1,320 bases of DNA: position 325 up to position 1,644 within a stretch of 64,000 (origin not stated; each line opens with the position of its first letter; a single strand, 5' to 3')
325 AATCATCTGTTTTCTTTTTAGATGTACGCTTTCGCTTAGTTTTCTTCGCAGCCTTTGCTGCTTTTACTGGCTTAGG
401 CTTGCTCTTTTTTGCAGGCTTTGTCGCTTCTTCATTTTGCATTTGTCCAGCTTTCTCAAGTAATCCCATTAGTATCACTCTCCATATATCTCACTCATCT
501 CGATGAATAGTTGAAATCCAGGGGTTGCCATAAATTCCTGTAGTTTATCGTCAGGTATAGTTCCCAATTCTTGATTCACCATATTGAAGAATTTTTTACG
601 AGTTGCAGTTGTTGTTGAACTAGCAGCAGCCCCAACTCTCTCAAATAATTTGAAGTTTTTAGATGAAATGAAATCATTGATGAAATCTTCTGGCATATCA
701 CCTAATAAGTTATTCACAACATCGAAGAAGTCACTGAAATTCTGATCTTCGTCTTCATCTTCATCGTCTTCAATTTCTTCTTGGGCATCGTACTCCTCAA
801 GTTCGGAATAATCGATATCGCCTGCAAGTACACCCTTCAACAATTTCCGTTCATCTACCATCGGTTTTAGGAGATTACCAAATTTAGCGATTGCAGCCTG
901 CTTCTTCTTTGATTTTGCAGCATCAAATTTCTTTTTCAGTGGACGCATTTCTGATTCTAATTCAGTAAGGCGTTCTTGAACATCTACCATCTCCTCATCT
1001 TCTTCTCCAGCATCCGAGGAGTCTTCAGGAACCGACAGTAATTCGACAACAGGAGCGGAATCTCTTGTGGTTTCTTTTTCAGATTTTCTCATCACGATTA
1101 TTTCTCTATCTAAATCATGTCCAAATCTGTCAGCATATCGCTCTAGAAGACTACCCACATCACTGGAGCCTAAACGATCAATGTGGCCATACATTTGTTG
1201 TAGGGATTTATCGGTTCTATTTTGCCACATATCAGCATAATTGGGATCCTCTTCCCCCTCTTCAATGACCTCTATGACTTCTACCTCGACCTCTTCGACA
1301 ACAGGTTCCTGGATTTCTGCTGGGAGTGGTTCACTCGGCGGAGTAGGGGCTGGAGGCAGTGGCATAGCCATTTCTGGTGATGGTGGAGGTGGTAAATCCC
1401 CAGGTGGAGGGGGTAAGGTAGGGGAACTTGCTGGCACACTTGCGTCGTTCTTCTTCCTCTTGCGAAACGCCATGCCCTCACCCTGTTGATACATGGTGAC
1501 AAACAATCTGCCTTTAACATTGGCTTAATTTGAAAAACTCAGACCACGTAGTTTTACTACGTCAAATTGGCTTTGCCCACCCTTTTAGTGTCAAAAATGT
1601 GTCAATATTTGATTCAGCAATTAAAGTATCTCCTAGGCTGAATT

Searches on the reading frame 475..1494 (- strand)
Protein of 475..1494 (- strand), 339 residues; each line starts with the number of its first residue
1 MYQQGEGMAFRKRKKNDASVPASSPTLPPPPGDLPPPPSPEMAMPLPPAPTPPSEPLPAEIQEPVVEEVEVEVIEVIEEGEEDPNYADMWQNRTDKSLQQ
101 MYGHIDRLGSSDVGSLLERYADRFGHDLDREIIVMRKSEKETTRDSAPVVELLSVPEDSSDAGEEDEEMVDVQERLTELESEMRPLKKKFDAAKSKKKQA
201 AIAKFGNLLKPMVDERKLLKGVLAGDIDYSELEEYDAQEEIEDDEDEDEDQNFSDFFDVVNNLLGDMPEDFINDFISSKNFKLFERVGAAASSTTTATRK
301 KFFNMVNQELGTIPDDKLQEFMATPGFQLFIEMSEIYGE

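Call 35: find_encoding_contigs(protein=window:475-1494:-, flank=10000, max_places=3)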
Protein window:475-1494:- (339 aa): no gene with exactly this product is on record in the collection.
